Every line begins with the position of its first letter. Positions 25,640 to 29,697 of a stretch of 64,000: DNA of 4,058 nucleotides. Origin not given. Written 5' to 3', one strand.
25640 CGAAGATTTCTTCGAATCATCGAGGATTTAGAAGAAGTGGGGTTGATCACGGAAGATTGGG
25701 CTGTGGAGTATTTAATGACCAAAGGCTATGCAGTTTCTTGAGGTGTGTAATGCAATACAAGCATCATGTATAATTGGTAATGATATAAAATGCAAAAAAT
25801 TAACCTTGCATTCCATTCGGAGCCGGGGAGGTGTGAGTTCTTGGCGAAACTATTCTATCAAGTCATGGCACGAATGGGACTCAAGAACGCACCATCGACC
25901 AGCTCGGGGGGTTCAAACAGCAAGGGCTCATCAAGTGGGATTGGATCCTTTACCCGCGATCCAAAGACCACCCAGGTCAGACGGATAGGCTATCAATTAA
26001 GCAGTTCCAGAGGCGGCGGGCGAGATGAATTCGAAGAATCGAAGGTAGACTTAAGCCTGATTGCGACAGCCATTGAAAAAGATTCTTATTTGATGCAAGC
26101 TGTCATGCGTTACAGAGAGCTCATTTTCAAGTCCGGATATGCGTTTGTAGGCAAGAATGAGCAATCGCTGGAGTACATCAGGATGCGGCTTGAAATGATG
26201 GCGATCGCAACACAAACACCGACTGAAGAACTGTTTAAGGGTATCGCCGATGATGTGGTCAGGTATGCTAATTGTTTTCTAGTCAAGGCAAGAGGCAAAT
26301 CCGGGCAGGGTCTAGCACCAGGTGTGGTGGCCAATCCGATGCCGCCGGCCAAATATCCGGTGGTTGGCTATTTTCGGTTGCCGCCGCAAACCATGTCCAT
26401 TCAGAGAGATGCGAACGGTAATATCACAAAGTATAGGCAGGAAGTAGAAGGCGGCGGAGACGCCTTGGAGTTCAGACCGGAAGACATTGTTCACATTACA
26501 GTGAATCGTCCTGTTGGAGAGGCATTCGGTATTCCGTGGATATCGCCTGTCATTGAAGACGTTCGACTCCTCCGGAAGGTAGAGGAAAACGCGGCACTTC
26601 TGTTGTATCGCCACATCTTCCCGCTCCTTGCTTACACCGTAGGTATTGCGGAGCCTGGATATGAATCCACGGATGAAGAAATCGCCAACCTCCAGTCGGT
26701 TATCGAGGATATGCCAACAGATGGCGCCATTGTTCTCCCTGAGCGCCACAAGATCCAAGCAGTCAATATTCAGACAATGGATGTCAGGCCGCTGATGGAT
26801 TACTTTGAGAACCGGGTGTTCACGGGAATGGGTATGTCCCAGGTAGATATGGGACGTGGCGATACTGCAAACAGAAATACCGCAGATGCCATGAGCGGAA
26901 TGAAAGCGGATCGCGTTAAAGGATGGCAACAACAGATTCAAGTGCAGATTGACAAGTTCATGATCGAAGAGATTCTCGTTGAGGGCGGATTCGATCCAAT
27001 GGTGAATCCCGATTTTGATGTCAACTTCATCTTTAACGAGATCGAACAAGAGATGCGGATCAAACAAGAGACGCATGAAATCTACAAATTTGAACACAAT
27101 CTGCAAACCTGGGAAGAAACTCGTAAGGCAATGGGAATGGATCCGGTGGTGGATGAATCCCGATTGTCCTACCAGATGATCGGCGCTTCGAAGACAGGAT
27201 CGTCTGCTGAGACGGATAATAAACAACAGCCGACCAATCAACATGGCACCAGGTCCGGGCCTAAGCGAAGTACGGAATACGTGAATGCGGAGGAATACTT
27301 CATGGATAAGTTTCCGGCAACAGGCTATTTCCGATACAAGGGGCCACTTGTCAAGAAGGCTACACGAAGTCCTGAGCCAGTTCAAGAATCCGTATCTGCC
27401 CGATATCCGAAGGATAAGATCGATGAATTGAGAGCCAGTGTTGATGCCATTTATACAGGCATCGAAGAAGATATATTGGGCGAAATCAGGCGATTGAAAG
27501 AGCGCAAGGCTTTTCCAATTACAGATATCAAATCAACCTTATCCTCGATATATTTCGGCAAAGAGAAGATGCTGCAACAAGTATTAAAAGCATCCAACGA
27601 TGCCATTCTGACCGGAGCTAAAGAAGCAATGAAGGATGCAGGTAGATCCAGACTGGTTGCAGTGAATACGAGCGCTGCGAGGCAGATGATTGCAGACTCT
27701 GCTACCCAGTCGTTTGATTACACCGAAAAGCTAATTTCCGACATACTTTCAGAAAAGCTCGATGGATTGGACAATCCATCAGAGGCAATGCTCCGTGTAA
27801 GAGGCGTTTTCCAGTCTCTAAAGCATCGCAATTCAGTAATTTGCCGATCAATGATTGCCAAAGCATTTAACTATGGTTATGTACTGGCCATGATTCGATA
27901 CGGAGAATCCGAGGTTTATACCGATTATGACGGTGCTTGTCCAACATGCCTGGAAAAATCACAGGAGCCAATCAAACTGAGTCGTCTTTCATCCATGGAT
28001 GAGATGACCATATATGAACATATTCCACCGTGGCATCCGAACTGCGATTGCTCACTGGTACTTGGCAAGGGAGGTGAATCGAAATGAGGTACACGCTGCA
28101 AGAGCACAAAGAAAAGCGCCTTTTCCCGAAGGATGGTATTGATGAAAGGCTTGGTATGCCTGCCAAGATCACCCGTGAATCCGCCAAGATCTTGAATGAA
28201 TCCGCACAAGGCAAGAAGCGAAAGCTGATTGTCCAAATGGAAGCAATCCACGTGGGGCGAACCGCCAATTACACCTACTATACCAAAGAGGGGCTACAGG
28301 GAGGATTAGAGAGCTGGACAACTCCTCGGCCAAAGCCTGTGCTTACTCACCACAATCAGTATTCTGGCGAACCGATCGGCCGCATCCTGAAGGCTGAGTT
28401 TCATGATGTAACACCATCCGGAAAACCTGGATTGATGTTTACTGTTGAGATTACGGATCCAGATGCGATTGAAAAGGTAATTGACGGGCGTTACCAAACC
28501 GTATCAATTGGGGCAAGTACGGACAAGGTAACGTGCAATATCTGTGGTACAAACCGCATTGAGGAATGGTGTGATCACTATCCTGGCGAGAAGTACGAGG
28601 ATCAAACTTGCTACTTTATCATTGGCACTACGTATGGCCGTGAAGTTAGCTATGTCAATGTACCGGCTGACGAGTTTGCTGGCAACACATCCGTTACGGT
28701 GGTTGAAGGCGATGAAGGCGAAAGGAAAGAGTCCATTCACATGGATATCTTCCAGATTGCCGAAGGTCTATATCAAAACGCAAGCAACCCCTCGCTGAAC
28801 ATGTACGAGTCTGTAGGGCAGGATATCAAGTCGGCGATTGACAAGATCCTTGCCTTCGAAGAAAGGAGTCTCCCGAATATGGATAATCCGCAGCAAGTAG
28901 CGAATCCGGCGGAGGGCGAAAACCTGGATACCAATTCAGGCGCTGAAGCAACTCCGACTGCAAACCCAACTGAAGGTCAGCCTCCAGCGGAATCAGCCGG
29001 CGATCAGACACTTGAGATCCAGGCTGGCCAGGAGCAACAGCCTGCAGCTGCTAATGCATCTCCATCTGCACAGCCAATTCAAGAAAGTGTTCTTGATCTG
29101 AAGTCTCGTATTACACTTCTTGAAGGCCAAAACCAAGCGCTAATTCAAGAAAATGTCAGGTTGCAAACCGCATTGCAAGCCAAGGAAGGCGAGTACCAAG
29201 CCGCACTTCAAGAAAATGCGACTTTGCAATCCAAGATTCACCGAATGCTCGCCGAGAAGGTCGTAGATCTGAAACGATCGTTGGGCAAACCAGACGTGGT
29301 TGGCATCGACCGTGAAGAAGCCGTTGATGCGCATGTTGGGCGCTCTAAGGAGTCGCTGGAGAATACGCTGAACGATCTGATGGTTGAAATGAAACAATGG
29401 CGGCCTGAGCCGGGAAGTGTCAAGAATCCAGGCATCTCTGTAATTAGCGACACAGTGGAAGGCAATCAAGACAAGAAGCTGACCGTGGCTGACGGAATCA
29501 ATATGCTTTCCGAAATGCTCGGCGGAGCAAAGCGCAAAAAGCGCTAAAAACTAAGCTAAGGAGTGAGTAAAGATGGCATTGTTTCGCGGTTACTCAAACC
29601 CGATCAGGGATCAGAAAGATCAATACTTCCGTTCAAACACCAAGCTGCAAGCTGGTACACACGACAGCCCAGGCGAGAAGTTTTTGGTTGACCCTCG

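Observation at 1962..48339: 14-bp palindrome TGTAA-N4-TTACA (mostly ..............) at eight promoter regions on both gene blocks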

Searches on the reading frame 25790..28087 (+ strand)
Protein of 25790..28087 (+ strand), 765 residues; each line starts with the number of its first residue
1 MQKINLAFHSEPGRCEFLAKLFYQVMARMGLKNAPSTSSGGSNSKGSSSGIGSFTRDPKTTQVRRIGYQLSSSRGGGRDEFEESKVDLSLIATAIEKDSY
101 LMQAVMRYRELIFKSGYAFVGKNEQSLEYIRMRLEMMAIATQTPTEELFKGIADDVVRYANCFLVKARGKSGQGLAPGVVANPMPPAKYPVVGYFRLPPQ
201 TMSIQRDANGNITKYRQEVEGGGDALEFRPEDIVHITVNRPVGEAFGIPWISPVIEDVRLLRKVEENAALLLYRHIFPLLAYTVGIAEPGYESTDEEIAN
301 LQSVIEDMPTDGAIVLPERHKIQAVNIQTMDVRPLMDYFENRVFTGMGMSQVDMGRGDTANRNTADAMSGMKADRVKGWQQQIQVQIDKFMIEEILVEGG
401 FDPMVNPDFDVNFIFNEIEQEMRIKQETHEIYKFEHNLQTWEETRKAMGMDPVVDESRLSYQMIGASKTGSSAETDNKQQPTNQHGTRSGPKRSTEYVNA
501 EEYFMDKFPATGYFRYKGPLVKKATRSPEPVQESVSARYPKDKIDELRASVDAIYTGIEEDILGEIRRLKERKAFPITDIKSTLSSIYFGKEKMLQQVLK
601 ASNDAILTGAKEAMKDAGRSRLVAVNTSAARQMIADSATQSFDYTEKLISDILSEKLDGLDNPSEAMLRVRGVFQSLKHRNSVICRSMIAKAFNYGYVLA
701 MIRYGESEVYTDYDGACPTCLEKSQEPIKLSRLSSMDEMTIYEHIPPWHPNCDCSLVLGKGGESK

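Call 7: search_protein_families(library=phrogs, proteins=[window:25790-28087:+], max_evalue=0.001)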
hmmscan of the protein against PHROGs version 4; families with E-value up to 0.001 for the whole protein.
window:25790-28087:+ (765 aa): 2 families
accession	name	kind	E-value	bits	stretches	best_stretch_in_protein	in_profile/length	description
phrog_9232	-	head and packaging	1e-67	230.1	1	53-493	36-470/502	portal protein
phrog_2662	-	head and packaging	1.4e-08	34.8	1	196-758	153-707/717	portal protein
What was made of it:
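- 25790..28087 (+): Portal gene, first gene of the head operon downstream of the 25746 promoter. Call 7 (phrog_9232, 1e-67).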

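Call 13: find_related_loci(query=window:25790-28087:+, collection=viral_contigs, flank=10000)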
Query window:25790-28087:+ (765 aa) in viral_contigs; peptide patterns used: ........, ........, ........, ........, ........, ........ (x = any residue, [..] = any of these).
7 stretches matched a pattern; 2 encode a relative of the query (tblastn E <= 1e-3); 2 distinct loci.
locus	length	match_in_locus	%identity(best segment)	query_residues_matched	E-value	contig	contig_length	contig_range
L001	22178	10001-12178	54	16-758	0e+0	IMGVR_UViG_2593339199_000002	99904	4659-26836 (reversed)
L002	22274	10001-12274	68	13-765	0e+0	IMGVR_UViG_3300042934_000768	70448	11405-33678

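Call 31: find_related_loci(query=window:25790-28087:+, collection=genome_contigs, flank=10000)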
Query window:25790-28087:+ (765 aa) in genome_contigs; peptide patterns used: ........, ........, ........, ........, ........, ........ (x = any residue, [..] = any of these).
86 stretches matched a pattern, but none encodes a relative of the query by tblastn (E <= 1e-3).

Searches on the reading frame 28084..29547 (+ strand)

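Call 7: search_protein_families(library=phrogs, proteins=[window:28084-29547:+], max_evalue=0.001)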
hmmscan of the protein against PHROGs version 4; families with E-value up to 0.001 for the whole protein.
window:28084-29547:+ (487 aa): 3 families
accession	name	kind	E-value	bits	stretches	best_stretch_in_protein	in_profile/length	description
phrog_16951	-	unknown function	3e-14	53.9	1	127-234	123-228/312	-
phrog_37797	-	unknown function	5.2e-06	26.7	1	86-158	75-151/398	-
phrog_18299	-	head and packaging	5.9e-05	23.4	1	83-170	115-211/257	head maturation protease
